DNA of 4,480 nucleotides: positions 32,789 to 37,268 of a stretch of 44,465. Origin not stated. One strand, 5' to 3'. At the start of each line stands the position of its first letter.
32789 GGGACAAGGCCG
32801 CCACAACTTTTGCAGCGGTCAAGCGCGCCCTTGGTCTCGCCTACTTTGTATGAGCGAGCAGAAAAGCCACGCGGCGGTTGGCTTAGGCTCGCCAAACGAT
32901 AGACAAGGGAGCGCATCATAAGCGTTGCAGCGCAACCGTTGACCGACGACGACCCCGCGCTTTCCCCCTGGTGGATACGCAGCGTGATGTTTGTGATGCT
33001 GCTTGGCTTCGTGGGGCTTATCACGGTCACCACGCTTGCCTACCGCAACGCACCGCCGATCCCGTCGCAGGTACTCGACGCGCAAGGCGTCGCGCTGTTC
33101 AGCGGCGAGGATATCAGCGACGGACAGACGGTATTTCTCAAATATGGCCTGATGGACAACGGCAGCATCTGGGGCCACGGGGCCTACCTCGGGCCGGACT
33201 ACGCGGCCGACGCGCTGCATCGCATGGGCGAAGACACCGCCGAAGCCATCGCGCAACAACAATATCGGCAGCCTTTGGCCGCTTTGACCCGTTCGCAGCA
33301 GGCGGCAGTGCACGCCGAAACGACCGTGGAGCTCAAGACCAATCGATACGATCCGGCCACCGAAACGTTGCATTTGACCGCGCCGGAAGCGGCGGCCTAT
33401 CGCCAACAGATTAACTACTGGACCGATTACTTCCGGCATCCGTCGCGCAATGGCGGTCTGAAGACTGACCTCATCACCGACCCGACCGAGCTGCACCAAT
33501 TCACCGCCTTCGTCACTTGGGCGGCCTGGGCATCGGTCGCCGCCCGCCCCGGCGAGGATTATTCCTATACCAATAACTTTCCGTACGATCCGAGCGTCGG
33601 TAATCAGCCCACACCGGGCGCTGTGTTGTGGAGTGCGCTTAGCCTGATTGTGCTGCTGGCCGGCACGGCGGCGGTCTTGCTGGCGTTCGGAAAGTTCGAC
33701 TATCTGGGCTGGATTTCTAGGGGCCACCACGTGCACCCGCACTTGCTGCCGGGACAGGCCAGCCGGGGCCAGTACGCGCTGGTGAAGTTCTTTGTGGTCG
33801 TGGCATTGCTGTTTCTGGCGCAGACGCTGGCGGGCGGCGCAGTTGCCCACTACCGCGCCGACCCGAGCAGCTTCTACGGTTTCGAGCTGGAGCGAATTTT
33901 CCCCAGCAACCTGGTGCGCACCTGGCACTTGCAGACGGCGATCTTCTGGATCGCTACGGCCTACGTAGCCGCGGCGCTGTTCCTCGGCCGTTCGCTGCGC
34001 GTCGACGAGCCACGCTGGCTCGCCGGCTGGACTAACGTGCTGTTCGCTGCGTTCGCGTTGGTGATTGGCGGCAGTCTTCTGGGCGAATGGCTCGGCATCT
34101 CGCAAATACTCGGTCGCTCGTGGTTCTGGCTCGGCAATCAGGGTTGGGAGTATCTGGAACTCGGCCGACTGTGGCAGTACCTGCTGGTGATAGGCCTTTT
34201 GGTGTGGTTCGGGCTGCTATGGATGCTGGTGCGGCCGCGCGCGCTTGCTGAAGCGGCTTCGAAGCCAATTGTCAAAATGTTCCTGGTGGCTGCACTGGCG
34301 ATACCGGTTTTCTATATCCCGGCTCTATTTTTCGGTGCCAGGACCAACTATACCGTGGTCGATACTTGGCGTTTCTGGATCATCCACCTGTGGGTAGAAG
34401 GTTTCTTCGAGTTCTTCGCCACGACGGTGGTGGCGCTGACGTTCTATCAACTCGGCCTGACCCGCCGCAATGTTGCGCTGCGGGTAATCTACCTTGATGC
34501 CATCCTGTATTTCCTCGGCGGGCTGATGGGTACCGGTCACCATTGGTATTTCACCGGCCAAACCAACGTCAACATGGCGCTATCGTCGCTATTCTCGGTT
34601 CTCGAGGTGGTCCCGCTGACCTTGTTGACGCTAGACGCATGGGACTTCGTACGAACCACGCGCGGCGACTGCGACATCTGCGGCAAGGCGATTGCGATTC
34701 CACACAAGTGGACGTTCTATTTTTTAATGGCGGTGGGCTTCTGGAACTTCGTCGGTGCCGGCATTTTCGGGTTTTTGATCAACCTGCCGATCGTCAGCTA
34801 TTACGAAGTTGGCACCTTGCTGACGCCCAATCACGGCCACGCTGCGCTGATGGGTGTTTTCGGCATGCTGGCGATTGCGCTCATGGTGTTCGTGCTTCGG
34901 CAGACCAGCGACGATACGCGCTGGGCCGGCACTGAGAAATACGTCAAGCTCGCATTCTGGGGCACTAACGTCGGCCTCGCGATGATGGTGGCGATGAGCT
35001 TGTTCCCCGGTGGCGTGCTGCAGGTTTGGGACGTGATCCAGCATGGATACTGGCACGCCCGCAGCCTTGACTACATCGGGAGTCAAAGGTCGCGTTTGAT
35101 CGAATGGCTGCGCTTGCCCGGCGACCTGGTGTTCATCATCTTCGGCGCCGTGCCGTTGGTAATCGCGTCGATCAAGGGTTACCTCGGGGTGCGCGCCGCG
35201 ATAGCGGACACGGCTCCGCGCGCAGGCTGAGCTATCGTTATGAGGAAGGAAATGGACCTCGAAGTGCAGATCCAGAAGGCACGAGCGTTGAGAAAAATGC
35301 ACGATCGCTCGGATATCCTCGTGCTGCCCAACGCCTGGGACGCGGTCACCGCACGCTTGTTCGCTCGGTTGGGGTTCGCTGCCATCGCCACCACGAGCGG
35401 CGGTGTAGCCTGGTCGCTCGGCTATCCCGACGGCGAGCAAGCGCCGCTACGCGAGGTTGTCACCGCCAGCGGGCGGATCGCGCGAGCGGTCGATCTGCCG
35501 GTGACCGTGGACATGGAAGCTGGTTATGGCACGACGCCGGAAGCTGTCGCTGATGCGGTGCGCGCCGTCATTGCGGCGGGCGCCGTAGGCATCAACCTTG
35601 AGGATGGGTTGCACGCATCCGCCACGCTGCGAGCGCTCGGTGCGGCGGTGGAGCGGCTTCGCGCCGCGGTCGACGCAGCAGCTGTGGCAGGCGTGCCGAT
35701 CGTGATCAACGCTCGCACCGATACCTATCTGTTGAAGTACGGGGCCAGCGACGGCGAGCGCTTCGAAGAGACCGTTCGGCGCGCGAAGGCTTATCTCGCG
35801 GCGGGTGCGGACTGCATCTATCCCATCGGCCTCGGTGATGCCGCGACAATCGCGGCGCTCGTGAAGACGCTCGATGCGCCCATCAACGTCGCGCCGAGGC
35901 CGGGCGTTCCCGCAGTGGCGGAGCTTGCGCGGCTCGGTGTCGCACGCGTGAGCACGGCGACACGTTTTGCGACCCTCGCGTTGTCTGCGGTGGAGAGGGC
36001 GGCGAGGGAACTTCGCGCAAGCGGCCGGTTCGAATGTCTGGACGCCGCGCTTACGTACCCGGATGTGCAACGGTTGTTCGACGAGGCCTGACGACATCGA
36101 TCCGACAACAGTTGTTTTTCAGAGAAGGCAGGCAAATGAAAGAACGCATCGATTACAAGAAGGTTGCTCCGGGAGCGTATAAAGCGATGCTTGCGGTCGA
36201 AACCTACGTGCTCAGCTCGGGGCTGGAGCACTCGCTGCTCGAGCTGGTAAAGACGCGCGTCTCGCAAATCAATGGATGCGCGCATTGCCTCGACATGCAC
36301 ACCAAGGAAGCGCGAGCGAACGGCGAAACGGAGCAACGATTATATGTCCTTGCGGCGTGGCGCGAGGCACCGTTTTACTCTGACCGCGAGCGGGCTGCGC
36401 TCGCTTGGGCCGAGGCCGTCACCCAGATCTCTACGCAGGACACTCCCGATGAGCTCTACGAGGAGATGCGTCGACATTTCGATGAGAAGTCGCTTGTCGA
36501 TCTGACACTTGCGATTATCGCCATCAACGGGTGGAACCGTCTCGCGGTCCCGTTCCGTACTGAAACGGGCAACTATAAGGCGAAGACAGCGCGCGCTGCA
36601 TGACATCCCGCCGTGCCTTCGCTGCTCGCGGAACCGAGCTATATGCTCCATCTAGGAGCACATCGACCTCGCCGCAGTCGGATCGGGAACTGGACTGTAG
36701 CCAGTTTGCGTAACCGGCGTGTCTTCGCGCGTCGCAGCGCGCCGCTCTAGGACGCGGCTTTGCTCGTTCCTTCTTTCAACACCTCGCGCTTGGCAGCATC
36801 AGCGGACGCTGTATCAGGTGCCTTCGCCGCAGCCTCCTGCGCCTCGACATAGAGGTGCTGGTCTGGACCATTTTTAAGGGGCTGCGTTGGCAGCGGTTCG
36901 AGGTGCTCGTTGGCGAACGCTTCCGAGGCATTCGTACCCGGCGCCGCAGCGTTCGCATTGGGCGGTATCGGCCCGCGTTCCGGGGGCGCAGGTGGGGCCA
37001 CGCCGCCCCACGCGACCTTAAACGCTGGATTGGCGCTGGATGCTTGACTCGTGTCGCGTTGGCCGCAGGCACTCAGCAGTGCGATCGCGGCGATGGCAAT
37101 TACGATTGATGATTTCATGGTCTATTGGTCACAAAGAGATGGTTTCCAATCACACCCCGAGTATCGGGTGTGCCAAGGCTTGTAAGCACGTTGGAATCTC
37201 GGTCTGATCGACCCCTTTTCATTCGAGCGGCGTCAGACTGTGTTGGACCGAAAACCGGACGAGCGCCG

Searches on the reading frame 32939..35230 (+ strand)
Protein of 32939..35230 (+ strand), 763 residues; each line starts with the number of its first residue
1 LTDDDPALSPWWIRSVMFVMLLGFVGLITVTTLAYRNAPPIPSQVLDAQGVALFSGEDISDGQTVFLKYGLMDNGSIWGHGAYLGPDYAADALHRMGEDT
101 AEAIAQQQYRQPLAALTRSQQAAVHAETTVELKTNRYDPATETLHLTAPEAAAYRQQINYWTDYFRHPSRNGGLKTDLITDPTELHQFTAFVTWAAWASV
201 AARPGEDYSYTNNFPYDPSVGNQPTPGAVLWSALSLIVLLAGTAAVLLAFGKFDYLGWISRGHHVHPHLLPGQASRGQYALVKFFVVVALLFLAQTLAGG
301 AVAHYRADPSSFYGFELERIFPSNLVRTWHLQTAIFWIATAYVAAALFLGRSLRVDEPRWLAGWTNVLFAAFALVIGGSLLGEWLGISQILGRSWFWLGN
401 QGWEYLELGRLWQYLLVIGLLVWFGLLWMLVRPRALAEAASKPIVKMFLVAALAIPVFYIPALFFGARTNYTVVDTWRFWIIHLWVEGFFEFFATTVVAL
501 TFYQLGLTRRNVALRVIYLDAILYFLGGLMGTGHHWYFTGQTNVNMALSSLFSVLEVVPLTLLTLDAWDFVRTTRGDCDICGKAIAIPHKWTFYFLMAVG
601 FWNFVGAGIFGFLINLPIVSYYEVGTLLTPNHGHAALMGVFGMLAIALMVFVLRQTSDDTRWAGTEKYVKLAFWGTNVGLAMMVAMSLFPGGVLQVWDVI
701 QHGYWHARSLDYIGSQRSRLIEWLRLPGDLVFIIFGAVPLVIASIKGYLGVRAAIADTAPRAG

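Call 7: search_protein_families(library=pfam, proteins=[window:32939-35230:+], max_evalue=0.01)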
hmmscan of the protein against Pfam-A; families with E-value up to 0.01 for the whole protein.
window:32939-35230:+ (763 aa): 2 families
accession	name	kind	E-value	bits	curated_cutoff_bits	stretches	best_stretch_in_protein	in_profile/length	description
PF22085.1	NorB_cytochrome_c-like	-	2e-60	204.7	29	1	42-216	1-181/181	Nitric oxide reductase subunit B, cytochrome c-like domain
PF00115.25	COX1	-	8.8e-48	163.7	34.8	1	281-730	3-435/436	Cytochrome C and Quinol oxidase polypeptide I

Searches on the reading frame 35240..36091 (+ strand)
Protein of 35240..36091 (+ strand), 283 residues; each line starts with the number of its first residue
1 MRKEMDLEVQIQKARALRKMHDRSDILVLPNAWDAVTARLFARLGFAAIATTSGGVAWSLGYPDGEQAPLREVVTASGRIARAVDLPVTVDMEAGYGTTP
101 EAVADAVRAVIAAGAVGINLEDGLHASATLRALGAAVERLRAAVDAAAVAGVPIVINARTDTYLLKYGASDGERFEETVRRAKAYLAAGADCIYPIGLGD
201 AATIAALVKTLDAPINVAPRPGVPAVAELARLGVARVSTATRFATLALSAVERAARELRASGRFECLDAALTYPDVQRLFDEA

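Call 7: search_protein_families(library=pfam, proteins=[window:35240-36091:+], max_evalue=0.01)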
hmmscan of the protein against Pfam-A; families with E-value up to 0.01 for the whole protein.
window:35240-36091:+ (283 aa): 2 families
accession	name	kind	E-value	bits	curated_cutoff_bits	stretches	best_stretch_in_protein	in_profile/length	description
PF13714.12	PEP_mutase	-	1e-80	271.2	31.5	1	17-258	1-239/240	Phosphoenolpyruvate phosphomutase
PF02548.21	Pantoate_transf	-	4.2e-06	26.8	28.7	1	14-134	4-127/259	Ketopantoate hydroxymethyltransferase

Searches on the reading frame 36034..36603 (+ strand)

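Call 7: search_protein_families(library=pfam, proteins=[window:36034-36603:+], max_evalue=0.01)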
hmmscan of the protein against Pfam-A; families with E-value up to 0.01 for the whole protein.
window:36034-36603:+ (189 aa): 1 family
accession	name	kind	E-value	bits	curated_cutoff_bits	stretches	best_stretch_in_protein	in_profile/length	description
PF02627.25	CMD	-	2.2e-22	79.3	23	1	46-128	1-84/84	Carboxymuconolactone decarboxylase family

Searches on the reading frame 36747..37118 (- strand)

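Call 8: search_protein_families(library=pfam, proteins=[window:36747-37118:-], max_evalue=0.01)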
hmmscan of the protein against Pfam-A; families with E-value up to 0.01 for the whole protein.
window:36747-37118:- (123 aa): 1 family
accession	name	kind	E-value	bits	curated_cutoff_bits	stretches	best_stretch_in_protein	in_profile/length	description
PF13627.12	LptM_cons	-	0.0082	16.4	27.3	0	6-20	2-16/23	LPS-assembly lipoprotein LptM, conserved region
